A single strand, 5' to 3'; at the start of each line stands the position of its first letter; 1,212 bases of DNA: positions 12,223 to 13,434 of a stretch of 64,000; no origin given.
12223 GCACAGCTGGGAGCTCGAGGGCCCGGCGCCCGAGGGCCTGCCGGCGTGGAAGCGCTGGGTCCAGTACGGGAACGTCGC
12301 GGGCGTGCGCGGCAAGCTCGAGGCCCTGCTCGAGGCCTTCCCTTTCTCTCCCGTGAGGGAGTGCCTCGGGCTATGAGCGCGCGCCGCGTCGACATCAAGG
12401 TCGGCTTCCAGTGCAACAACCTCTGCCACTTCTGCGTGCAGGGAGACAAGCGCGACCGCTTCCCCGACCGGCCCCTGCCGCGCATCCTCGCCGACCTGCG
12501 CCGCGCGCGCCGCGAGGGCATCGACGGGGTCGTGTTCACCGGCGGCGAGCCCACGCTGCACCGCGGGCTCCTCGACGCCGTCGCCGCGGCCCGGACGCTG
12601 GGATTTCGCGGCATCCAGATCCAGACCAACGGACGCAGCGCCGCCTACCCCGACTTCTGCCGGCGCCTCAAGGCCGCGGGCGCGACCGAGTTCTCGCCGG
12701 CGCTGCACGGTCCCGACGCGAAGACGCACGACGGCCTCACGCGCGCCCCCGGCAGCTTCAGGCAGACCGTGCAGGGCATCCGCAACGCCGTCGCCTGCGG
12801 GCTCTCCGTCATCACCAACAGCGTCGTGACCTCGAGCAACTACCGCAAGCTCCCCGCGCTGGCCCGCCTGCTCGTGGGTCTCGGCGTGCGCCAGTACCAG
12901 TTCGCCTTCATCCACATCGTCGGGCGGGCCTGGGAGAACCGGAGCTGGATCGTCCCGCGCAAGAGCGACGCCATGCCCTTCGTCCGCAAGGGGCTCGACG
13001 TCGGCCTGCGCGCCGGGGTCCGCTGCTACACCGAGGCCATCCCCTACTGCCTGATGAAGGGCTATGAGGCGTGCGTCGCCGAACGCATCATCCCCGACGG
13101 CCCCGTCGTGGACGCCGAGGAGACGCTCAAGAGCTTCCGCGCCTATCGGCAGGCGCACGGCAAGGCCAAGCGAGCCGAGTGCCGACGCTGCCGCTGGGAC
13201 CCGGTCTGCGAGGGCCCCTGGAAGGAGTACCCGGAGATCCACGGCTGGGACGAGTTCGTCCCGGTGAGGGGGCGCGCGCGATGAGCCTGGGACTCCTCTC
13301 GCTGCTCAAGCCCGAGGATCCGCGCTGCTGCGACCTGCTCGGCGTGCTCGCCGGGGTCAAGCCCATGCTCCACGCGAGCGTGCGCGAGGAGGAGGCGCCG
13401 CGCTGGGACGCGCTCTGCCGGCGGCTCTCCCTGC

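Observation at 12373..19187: Three radical-SAM + five-cysteine 'GYPECC...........' protein pairs mirrored around an A24-type peptidase: candidate undescribed maturation system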

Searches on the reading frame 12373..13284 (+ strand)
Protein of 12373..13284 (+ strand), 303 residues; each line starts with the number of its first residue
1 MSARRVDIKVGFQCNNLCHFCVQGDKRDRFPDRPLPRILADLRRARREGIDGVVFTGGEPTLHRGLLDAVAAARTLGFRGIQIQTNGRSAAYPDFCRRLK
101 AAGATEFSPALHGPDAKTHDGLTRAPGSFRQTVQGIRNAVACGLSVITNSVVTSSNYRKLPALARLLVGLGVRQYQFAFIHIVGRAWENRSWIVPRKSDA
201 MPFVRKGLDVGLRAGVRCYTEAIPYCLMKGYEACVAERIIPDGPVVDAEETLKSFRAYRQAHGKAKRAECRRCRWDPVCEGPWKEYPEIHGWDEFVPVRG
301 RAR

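Call 4: search_protein_families(library=pfam, proteins=[window:12373-13284:+], max_evalue=0.1)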
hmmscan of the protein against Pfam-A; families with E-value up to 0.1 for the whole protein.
window:12373-13284:+ (303 aa): 1 family
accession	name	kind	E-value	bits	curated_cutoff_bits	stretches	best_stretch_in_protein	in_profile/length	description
PF04055.27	Radical_SAM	-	3.7e-22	79.7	29.5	1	10-153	3-151/166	Radical SAM superfamily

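Call 5: search_protein_families(library=ncbifam, proteins=[window:12373-13284:+], max_evalue=0.1)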
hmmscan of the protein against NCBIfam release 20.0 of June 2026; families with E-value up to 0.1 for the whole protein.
window:12373-13284:+ (303 aa): 45 families (the best 25 are shown)
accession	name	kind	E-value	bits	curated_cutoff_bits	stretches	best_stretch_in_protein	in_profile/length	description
NF038332.1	rSAM_rare_HxsC4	exception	1.3e-48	165.9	500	1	3-298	13-335/335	radical SAM protein HxsC4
TIGR03977.1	rSAM_pair_HxsC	equivalog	3.1e-23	82.1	267.9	1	13-241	34-266/292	His-Xaa-Ser system radical SAM maturase HxsC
TIGR04466.1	rSAM_BlsE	equivalog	3.9e-23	82.4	400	1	8-181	7-176/327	cytosylglucuronate decarboxylase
TIGR04053.2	TIGR04053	equivalog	9e-21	74.5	395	1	50-193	57-199/366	TIGR04053 family radical SAM/SPASM domain-containing protein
TIGR04251.1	SCM_rSAM_ScmF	equivalog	1.5e-18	67.3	400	1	13-182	13-184/353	SynChlorMet cassette radical SAM/SPASM protein ScmF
TIGR04545.1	rSAM_ahbD_hemeb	equivalog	4.8e-18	65.7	500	1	53-189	50-184/339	heme b synthase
TIGR02668.1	moaA_archaeal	equivalog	7.1e-17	61.3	325.25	1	6-168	12-174/303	GTP 3',8-cyclase MoaA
TIGR04055.1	rSAM_NirJ2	equivalog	8.5e-16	58.4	500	1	13-188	9-182/326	putative heme d1 biosynthesis radical SAM protein NirJ2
TIGR02666.1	moaA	equivalog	2.4e-14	53.1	284.05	1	8-169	14-182/336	GTP 3',8-cyclase MoaA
NF045646.2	rSAM_Se_TrsS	equivalog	2.8e-14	52.5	490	1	8-166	90-250/441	radical SAM (seleno)protein TrsS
NF045574.1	sacti_mat_StsB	exception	3.6e-14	52.5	625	1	38-188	130-277/466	StsB family radical SAM/SPASM domain sactipeptide maturase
TIGR04051.1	rSAM_NirJ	equivalog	6.4e-14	51.7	515.45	1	13-191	11-187/354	heme d1 biosynthesis radical SAM protein NirJ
NF001199.0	PRK00164.2-1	equivalog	1.9e-13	50.3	231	1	7-162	15-170/308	GTP 3',8-cyclase MoaA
TIGR04133.1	rSAM_w_lipo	hypoth_equivalog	8.6e-12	44.6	425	1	12-193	32-215/350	TIGR04133 family radical SAM/SPASM protein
NF045702.1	rSAM_GDGT_ether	equivalog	1e-11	44.2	450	1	7-162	89-248/486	tetraether lipid synthase Tes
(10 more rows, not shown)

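Call 70: search_protein_families(library=padloc, proteins=[window:12373-13284:+], max_evalue=0.001)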
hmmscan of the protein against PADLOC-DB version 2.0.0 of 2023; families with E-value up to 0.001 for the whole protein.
window:12373-13284:+ (303 aa): 2 families
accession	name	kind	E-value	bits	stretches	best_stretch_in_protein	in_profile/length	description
PDLC02903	pVip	-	4.3e-09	34.2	1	13-158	9-151/257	Viperins not associated with kinases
PDLC02904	pVip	-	2.4e-08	31.8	1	13-157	12-154/262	Viperins associated with kinases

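Call 71: find_homologous_proteins(query=window:12373-13284:+, max_evalue=1e-20)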
Query window:12373-13284:+ (303 aa): 1989 proteins with E <= 1e-20 among 8000 candidates; the best 120 are listed.
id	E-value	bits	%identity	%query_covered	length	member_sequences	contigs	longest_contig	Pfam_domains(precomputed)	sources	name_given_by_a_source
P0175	2.0e-202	689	96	100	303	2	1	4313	PF04055.28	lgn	-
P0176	2.7e-130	452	63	98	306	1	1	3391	PF04055.28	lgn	-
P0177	1.4e-129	450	62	98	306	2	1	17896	PF04055.28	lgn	-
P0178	1.9e-129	450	62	98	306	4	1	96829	PF04055.28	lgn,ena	-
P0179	2.3e-129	449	63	97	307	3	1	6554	PF04055.28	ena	-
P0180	4.9e-128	445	62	98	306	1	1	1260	PF04055.28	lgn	-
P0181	7.1e-128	444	62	98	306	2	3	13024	PF04055.28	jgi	jgi:MoaA/NifB/PqqE/SkfB family radical SAM enzyme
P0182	9.6e-128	444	61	98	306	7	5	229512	PF04055.28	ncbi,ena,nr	ncbi:MAG: hypothetical protein A2X32_07685 [Elusimicrobia bacterium GWC2_64_44]|nr:MAG: hypothetical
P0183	5.5e-127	441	63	98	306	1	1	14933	PF04055.28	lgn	-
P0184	5.7e-127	441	61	98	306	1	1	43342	PF04055.28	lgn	-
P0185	6.8e-127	441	62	98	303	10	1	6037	PF04055.28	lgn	-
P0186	6.8e-127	441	61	98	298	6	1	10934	PF04055.28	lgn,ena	-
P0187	1.1e-126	440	62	98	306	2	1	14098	PF04055.28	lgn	-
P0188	1.6e-126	440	61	99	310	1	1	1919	PF04055.28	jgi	jgi:MoaA/NifB/PqqE/SkfB family radical SAM enzyme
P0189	2.5e-126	439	63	98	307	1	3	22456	PF04055.28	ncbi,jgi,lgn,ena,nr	ncbi:MAG TPA: radical SAM protein [Elusimicrobiales bacterium]|nr:radical SAM protein [Elusimicrobia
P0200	1.6e-124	433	61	97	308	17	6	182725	PF04055.28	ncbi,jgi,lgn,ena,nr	ncbi:MAG: hypothetical protein A2049_06895 [Elusimicrobia bacterium GWA2_62_23]|nr:MAG: hypothetical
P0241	1.1e-121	424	59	98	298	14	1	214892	PF04055.28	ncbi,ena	-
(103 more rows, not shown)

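Call 72: find_encoding_contigs(protein=P0200, flank=10000, max_places=1)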
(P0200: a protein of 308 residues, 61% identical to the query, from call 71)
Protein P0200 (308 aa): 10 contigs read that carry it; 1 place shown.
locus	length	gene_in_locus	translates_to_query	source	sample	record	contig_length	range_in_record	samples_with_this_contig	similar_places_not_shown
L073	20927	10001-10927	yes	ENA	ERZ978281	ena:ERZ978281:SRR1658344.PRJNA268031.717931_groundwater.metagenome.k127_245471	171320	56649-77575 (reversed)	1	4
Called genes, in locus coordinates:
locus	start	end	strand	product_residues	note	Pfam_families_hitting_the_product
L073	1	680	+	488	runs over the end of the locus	PF02310:B12-binding, PF04055:Radical_SAM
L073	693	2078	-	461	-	PF02310:B12-binding, PF04055:Radical_SAM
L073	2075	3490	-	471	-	PF02310:B12-binding, PF04055:Radical_SAM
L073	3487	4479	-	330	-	PF04055:Radical_SAM, PF13186:SPASM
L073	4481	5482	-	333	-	PF01073:3Beta_HSD, PF01370:Epimerase, PF02719:Polysacc_synt_2 (weak), PF04321:RmlD_sub_bind, PF05368:NmrA, PF13460:NAD_binding_10, PF16363:GDP_Man_Dehyd, PF07993:NAD_binding_4, +1 more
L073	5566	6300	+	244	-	PF00106:adh_short, PF13561:adh_short_C2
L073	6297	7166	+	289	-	PF13649:Methyltransf_25 (faint), PF13489:Methyltransf_23, PF08241:Methyltransf_11 (weak), PF08242:Methyltransf_12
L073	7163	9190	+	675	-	PF01041:DegT_DnrJ_EryC1, PF04055:Radical_SAM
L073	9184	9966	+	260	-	PF01522:Polysacc_deac_1, PF11959:DUF3473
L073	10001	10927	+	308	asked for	PF04055:Radical_SAM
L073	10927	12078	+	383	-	PF04055:Radical_SAM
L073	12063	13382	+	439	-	PF04055:Radical_SAM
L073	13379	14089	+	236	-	-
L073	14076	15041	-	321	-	PF04055:Radical_SAM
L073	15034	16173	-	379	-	-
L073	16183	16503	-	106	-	-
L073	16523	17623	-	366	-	-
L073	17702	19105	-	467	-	PF13353:Fer4_12, PF04055:Radical_SAM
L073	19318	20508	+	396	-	PF02729:OTCace_N, PF00185:OTCace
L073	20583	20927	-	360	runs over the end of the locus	PF00089:Trypsin, PF13365:Trypsin_2, PF00595:PDZ (faint), PF13180:PDZ_2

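Call 73: find_encoding_contigs(protein=P0241, flank=10000, max_places=1)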
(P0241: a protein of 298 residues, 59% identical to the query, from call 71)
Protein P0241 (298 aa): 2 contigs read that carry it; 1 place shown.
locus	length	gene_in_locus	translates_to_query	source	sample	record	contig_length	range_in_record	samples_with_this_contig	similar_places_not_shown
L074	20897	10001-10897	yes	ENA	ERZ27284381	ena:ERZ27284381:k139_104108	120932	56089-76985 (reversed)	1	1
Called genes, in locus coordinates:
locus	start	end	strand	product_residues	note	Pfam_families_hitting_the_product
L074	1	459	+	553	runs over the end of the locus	-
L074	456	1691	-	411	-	PF07719:TPR_2 (faint), PF13432:TPR_16 (faint), PF00515:TPR_1 (faint), PF07721:TPR_4 (faint), PF14559:TPR_19 (weak)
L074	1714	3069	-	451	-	PF04055:Radical_SAM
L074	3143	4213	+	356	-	PF04055:Radical_SAM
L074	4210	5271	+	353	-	PF04055:Radical_SAM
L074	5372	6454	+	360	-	PF04055:Radical_SAM, PF13353:Fer4_12 (weak)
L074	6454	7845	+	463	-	PF04055:Radical_SAM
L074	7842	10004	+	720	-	PF04055:Radical_SAM, PF06969:HemN_C (weak)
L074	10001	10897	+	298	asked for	PF04055:Radical_SAM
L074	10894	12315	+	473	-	PF13353:Fer4_12 (weak), PF04055:Radical_SAM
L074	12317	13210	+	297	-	PF04055:Radical_SAM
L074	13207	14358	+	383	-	-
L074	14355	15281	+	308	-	PF04055:Radical_SAM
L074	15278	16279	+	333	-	PF04055:Radical_SAM, PF13353:Fer4_12 (weak)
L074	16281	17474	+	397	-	PF04055:Radical_SAM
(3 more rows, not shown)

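Call 89: search_protein_families(library=phrogs, proteins=[window:12373-13284:+], max_evalue=0.01)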
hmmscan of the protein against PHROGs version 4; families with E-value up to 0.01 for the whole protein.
window:12373-13284:+ (303 aa): 5 families
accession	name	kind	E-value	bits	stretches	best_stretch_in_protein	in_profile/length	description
phrog_15140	-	other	1.8e-11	44.6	1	11-218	94-305/366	radical SAM domain-containing protein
phrog_27238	-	other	4.5e-09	36.9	1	5-235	24-248/338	radical SAM domain-containing protein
phrog_2076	-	moron, auxiliary metabolic gene and host takeover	0.00011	22.8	1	14-95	41-130/247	QueE-like radical SAM domain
phrog_1802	-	other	0.0013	18.7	1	3-88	43-139/556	radical SAM domain-containing protein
phrog_13987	-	other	0.003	17.9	1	5-89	16-103/274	radical SAM domain-containing protein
